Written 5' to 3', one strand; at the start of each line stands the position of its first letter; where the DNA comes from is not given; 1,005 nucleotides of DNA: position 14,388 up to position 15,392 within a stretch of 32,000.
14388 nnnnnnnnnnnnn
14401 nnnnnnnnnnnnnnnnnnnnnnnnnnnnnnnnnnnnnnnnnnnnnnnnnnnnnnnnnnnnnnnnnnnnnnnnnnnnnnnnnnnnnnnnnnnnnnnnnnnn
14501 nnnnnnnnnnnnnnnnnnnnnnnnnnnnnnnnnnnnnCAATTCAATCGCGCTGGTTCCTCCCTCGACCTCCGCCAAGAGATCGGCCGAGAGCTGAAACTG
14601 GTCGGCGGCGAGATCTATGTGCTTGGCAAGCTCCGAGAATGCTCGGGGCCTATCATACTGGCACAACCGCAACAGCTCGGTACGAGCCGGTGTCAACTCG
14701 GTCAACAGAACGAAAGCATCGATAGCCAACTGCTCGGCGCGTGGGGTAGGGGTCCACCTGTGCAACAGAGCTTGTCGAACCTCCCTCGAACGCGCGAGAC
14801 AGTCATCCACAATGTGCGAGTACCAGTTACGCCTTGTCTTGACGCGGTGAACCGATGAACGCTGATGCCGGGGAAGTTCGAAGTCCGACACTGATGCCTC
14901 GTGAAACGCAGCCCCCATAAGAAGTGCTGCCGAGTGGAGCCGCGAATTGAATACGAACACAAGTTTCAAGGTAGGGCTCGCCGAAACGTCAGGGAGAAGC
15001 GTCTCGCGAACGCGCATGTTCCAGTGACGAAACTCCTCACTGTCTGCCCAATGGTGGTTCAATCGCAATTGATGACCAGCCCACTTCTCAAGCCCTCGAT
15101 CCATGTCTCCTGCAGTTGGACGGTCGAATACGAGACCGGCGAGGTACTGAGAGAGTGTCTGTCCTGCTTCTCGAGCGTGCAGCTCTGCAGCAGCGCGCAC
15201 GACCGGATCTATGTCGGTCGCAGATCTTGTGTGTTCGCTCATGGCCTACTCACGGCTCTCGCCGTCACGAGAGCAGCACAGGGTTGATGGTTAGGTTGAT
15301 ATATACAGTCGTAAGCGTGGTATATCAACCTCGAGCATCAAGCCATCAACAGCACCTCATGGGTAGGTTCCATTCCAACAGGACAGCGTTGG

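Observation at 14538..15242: About 235-aa N-terminal region of the RES partner has no family I can recognise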

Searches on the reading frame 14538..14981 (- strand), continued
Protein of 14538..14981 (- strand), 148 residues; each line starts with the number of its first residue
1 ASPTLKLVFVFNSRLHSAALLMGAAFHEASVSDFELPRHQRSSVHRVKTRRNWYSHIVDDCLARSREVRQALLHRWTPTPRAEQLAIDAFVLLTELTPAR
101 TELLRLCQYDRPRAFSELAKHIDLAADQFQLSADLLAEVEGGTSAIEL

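Call 58: search_solved_structures(query=A6, max_evalue=10, show_alignments=2)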
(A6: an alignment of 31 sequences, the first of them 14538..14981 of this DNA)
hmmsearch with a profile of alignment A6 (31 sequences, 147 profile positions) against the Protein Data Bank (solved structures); distinct sequences matched with E-value up to 10: 3.
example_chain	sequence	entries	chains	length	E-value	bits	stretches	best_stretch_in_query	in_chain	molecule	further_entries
6gaw_Aj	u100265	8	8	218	0.051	16.7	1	44-98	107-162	28S ribosomal protein S34, mitochondrial | Mitochondrial ribosomal protein S34 | mS34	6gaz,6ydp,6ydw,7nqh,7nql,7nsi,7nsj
8oin_Aj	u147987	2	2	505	0.2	14.8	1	45-98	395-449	Mitochondrial ribosomal protein S34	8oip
6es9_A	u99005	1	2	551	1.5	11.9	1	94-132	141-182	Acyl-CoA dehydrogenase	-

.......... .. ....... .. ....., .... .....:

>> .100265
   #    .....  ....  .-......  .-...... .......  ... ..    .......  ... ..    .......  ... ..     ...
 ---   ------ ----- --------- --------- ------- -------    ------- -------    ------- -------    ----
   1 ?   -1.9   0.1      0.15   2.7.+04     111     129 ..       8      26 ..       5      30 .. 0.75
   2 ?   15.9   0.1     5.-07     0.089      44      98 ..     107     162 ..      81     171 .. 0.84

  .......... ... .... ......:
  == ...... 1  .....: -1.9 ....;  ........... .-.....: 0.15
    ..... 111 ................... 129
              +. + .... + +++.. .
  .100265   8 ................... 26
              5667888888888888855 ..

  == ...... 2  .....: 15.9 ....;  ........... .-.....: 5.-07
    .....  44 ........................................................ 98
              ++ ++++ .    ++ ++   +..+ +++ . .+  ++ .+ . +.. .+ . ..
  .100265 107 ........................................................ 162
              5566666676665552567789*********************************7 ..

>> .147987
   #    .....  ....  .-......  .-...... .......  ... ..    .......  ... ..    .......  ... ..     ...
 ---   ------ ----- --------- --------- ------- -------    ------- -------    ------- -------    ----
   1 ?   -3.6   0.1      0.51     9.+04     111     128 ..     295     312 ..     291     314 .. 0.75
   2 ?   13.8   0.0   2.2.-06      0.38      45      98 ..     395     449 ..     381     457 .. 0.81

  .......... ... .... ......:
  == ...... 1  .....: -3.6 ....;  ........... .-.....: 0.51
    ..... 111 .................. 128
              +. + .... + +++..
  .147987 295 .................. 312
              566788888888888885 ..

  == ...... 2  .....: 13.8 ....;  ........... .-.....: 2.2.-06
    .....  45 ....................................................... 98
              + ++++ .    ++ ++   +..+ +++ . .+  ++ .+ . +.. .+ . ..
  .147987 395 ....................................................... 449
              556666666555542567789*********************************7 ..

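Call 59: search_protein_families(library=pfam, alignment_id=A6, max_evalue=10)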
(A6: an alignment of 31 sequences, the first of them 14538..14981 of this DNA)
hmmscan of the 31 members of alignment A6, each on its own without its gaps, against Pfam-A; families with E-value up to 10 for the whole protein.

A. member 1, window:14538-14981:- (148 aa): 1 family
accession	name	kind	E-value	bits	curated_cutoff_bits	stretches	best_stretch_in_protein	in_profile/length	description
PF25212.1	HVO_A0114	-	0.047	13.9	27.6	1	92-123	16-47/84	HVO_A0114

B. families by the number of members that match (of 31 scanned): 20 families
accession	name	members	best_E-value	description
PF25244.1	PML_C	1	0.0025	PML, C-terminal domain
PF20031.4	DUF6437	1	0.0067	Family of unknown function (DUF6437)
PF19889.5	DUF6362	1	0.0087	Domain of unknown function (DUF6362)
PF19111.5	DUF5798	1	0.022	Family of unknown function (DUF5798)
PF05460.18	ORC6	1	0.037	Origin recognition complex subunit 6 (ORC6)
PF22056.1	ORF239-like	1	0.042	ORF239-like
PF23921.1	DUF7260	1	0.043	Domain of unknown function (DUF7260)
PF25212.1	HVO_A0114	1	0.047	HVO_A0114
PF10963.14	Phage_TAC_10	1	0.082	Phage tail assembly chaperone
PF18598.6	TetR_C_36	1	0.092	Tetracyclin repressor-like, C-terminal domain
PF20942.3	DUF4785_2nd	1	0.095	Domain of unknown function (DUF4785) central domain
PF15500.11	Ntox1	1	0.099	Putative RNase-like toxin, toxin_1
PF15764.10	DUF4693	1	0.1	Domain of unknown function (DUF4693)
PF06633.16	DUF1155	1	0.11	Protein of unknown function (DUF1155)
PF07583.16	PSCyt2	1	0.11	Protein of unknown function (DUF1549)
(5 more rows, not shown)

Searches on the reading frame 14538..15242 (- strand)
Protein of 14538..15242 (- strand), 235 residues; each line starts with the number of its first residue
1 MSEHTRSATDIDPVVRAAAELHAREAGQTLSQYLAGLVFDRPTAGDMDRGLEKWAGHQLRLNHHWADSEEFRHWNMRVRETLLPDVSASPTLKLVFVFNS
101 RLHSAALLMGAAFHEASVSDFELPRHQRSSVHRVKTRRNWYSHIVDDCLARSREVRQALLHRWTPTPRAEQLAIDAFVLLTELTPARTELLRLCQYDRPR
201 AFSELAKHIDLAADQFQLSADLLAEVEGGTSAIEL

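Call 3: search_protein_families(library=pfam, proteins=[window:14538-15242:-], max_evalue=1)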
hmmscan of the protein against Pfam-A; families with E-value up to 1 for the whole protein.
window:14538-15242:- (235 aa): 1 family
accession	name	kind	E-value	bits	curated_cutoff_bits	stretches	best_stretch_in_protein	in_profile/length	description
PF25212.1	HVO_A0114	-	0.096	12.9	27.6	1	179-210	16-47/84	HVO_A0114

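Call 4: search_protein_families(library=ncbifam, proteins=[window:14538-15242:-], max_evalue=1)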
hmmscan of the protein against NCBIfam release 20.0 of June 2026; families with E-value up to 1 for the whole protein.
window:14538-15242:- (235 aa): 0 families
